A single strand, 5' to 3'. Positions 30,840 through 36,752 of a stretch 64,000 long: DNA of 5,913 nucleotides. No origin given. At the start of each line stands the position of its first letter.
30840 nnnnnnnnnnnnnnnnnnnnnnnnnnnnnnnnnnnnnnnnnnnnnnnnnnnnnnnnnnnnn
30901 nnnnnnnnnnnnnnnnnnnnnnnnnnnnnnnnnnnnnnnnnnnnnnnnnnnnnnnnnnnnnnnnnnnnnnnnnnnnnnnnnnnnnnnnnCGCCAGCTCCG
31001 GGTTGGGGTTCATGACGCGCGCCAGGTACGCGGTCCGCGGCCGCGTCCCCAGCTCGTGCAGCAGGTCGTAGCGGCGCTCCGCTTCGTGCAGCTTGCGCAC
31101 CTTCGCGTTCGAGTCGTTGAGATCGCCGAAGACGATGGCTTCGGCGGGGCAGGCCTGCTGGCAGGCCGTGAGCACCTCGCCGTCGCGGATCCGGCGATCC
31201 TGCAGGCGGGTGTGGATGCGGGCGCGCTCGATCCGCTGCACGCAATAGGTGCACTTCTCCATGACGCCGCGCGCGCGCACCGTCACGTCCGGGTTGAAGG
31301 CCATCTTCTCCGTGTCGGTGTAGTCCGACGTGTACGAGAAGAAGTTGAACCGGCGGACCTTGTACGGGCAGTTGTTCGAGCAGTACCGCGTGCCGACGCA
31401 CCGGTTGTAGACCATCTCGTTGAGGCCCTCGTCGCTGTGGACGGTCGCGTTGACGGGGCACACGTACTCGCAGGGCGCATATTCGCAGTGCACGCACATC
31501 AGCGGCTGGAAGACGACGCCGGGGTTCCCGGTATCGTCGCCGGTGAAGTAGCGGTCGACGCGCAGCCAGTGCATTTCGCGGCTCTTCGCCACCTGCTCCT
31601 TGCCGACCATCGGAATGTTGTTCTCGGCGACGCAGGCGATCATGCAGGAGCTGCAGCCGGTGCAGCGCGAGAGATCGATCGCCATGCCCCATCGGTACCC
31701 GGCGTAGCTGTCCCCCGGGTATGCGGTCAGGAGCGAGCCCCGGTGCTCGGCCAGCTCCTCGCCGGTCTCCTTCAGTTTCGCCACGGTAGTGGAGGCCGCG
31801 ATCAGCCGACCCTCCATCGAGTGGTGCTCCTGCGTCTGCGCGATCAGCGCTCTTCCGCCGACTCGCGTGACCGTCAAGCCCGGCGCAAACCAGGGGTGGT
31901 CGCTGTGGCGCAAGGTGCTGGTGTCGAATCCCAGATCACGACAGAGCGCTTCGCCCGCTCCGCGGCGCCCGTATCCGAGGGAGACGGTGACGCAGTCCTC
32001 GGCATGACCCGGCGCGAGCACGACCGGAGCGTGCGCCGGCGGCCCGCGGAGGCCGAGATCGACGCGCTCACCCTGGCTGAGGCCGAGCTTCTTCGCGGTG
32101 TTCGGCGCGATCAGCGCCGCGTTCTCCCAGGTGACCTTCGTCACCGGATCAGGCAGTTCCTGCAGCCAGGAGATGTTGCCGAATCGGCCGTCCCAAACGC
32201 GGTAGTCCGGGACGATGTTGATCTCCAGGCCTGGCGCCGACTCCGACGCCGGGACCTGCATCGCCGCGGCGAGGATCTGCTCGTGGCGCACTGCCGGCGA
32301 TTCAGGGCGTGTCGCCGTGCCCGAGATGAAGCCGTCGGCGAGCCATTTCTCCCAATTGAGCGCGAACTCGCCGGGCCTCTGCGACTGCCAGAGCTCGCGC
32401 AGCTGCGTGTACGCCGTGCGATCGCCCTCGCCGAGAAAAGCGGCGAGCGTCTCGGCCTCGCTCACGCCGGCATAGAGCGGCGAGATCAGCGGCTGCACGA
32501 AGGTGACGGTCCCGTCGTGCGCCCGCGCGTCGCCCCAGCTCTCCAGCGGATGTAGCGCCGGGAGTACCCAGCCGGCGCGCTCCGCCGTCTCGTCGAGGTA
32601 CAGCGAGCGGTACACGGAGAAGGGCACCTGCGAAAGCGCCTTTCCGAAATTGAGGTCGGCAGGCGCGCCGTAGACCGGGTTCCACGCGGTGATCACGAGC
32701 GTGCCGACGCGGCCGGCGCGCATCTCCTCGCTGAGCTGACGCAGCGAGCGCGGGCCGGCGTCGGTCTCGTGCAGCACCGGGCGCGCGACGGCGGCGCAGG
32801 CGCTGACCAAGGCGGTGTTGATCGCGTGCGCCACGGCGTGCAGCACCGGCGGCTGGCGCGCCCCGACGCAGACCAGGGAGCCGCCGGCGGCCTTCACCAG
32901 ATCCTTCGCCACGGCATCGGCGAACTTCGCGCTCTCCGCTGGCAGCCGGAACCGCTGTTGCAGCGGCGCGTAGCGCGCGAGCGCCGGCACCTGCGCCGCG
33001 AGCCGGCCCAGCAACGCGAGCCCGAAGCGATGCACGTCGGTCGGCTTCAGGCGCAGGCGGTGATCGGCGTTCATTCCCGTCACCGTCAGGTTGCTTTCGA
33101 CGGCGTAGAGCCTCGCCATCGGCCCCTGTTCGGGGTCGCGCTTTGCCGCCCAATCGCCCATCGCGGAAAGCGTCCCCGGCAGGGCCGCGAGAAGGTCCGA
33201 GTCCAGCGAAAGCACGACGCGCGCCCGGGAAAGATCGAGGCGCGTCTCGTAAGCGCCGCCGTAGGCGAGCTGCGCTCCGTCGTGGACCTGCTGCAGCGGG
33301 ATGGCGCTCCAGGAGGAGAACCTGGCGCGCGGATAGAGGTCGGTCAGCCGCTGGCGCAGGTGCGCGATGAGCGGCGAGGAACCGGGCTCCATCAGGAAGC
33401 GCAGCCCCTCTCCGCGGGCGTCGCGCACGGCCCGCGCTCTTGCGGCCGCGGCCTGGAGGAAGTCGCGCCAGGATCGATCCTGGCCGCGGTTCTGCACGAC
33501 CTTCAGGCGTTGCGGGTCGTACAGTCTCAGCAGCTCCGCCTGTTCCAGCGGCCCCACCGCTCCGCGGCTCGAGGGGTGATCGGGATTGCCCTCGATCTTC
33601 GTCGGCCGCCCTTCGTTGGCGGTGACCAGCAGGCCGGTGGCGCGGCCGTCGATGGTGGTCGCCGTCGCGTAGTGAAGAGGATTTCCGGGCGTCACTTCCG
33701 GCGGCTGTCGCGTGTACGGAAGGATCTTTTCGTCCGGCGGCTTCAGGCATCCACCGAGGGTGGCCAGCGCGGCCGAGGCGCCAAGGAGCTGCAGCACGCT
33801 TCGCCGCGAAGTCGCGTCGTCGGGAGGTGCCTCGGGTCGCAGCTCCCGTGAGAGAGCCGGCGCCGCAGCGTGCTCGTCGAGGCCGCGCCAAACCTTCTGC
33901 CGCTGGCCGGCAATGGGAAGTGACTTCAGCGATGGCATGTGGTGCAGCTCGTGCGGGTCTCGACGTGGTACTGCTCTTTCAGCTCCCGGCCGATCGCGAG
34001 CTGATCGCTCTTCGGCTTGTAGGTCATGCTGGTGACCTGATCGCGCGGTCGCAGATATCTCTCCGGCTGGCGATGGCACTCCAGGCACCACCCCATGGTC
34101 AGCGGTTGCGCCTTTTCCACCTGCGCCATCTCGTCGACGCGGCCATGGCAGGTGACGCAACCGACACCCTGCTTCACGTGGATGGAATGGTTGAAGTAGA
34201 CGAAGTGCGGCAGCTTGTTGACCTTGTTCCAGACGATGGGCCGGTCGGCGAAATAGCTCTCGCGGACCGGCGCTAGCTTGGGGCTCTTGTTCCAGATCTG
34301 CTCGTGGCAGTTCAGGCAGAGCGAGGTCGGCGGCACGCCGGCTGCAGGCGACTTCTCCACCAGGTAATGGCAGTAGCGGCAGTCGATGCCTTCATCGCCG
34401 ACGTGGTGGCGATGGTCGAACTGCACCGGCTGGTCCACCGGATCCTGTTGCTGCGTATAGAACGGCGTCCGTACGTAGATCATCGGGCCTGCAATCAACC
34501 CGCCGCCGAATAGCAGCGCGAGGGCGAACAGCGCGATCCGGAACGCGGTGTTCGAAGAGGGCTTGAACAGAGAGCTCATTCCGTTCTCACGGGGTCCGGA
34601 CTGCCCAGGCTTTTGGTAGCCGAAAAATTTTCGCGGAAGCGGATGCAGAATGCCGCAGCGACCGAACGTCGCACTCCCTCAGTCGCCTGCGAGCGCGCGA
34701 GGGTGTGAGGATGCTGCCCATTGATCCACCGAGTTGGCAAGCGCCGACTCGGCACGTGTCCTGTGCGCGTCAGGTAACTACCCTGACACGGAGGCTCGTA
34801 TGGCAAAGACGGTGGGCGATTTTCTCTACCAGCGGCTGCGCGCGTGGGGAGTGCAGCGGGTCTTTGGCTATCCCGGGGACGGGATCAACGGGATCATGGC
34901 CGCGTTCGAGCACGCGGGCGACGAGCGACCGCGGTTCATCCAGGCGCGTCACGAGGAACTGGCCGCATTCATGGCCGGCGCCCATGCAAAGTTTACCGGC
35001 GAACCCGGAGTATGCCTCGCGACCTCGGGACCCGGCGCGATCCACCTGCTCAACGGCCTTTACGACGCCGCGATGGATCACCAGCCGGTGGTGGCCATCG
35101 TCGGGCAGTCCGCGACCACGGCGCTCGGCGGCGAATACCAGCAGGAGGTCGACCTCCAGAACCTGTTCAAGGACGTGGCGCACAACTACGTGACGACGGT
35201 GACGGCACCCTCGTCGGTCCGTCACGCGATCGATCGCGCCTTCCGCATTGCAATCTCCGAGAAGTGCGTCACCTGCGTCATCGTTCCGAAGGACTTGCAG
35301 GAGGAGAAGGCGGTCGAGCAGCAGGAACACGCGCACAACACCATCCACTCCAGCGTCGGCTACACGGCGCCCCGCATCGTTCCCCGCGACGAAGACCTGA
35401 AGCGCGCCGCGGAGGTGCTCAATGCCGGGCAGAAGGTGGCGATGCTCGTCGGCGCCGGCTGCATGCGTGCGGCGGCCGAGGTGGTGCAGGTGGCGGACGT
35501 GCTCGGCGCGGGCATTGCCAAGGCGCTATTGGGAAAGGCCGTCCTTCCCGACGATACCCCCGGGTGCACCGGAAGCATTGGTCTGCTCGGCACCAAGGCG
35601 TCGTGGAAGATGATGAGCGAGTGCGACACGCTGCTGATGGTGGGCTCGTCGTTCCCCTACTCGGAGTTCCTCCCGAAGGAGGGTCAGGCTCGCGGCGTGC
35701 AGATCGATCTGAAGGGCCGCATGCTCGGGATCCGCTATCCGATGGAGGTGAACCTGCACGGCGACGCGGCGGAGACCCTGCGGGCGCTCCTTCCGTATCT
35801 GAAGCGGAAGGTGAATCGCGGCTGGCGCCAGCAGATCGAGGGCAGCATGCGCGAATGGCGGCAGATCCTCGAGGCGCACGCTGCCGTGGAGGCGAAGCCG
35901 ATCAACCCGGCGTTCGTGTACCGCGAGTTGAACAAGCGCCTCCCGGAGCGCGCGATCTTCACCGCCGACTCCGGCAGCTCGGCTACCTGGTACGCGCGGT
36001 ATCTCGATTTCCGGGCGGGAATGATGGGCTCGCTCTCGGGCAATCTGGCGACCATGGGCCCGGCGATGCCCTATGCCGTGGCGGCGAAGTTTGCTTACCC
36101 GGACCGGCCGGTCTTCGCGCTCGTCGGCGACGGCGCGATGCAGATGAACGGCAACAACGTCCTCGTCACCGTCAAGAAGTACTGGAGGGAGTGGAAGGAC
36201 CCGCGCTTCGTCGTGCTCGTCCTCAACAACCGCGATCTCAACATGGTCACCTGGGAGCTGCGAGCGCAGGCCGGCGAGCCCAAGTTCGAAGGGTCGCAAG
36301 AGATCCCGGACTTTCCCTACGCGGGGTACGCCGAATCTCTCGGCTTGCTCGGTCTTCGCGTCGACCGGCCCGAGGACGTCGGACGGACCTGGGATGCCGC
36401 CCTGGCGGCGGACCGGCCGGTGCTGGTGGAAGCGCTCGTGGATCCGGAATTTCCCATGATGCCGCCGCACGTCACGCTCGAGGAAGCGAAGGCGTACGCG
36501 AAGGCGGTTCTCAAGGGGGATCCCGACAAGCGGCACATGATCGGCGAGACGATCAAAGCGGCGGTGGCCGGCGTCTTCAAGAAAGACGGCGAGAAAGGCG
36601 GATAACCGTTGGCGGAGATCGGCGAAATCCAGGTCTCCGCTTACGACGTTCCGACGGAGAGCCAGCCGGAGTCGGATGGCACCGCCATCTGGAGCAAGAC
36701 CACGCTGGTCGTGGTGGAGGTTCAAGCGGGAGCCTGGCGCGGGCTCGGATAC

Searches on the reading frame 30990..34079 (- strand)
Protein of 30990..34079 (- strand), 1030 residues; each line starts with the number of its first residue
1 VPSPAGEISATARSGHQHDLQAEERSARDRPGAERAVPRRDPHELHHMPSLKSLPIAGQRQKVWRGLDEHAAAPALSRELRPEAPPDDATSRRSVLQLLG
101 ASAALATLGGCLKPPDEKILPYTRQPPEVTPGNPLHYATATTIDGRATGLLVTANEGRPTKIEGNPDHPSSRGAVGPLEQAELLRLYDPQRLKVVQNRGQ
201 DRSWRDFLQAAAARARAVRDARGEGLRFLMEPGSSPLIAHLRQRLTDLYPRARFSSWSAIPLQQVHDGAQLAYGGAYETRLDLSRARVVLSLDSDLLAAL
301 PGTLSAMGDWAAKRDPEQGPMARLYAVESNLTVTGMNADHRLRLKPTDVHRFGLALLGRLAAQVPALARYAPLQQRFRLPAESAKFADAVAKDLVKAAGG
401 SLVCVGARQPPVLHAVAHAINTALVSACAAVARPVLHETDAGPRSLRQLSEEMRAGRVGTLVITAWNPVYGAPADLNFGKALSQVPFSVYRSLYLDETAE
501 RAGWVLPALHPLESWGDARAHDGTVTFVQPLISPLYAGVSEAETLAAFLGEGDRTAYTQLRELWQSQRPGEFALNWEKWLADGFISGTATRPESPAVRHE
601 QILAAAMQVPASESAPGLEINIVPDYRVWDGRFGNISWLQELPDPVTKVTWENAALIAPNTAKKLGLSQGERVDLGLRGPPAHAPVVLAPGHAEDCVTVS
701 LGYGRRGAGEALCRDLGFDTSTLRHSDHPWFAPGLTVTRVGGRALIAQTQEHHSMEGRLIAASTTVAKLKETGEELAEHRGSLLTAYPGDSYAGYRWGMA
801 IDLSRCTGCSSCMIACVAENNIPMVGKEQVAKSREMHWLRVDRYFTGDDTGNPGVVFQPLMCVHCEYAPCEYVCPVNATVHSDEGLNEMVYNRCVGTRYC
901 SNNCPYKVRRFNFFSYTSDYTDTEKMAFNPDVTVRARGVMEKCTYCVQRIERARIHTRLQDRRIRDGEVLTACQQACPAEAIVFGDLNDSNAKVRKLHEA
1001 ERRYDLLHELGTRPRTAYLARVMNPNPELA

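Call 32: search_protein_families(library=pfam, proteins=[window:30990-34079:-], max_evalue=0.0001)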
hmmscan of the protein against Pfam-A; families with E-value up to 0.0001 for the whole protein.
window:30990-34079:- (1030 aa): 4 families
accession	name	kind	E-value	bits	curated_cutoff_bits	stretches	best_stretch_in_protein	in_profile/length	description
PF12838.12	Fer4_7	-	6e-14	52.7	27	2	805-878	1-52/52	4Fe-4S dicluster domain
PF13247.11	Fer4_11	-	8.8e-08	32.7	26.2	1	856-912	4-62/100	4Fe-4S dicluster domain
PF13237.11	Fer4_10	-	9.4e-06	25.9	25.5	0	799-821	2-27/53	4Fe-4S dicluster domain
PF13183.11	Fer4_8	-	7.3e-05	23.7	27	0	892-946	3-57/68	4Fe-4S dicluster domain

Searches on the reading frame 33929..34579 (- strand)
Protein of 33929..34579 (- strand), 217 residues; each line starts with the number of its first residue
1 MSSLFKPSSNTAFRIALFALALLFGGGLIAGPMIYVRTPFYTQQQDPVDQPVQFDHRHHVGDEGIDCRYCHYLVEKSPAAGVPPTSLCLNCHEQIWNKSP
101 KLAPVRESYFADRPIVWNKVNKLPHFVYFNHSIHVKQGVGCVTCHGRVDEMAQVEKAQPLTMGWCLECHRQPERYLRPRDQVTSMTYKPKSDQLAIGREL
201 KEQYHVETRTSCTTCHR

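Call 32: search_protein_families(library=pfam, proteins=[window:33929-34579:-], max_evalue=0.0001)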
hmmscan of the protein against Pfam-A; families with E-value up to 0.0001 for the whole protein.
window:33929-34579:- (217 aa): 5 families
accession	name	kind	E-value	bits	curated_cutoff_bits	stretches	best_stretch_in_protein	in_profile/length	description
PF14522.11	Cytochrome_C7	-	2.8e-12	46.7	24.8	1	127-217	1-67/67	Cytochrome c7 and related cytochrome c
PF14537.11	Cytochrom_c3_2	-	2.1e-10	41.4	25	1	133-217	1-65/79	Cytochrome c3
PF02085.21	Cytochrom_CIII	-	1.7e-08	35.1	22.9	0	47-95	16-56/101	Class III cytochrome C family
PF22113.1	Mtrc-MtrF_II-IV_dom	-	4.4e-05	23.5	30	0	66-216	8-127/176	Outer membrane cytochrome MtrC/MtrF-like, domains II/IV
PF02335.20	Cytochrom_C552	-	6.2e-05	22.6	24.1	1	124-200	230-311/438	Cytochrome c552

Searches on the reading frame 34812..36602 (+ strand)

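Call 12: search_protein_families(library=pfam, proteins=[window:34812-36602:+], max_evalue=0.001)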
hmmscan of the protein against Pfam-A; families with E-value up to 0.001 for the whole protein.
window:34812-36602:+ (597 aa): 4 families
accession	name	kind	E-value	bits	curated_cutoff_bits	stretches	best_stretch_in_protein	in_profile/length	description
PF02776.23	TPP_enzyme_N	-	1.8e-32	112.1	26.8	1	2-117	4-118/119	Thiamine pyrophosphate enzyme, N-terminal TPP binding domain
PF02775.26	TPP_enzyme_C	-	2.4e-28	99.3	21.9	1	386-540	1-150/151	Thiamine pyrophosphate enzyme, C-terminal TPP binding domain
PF00205.28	TPP_enzyme_M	-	1.5e-25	89.9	30.4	1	196-326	1-137/137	Thiamine pyrophosphate enzyme, central domain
PF01855.24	POR_N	-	7.5e-07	29.6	27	1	31-158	28-151/231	Pyruvate flavodoxin/ferredoxin oxidoreductase, thiamine diP-bdg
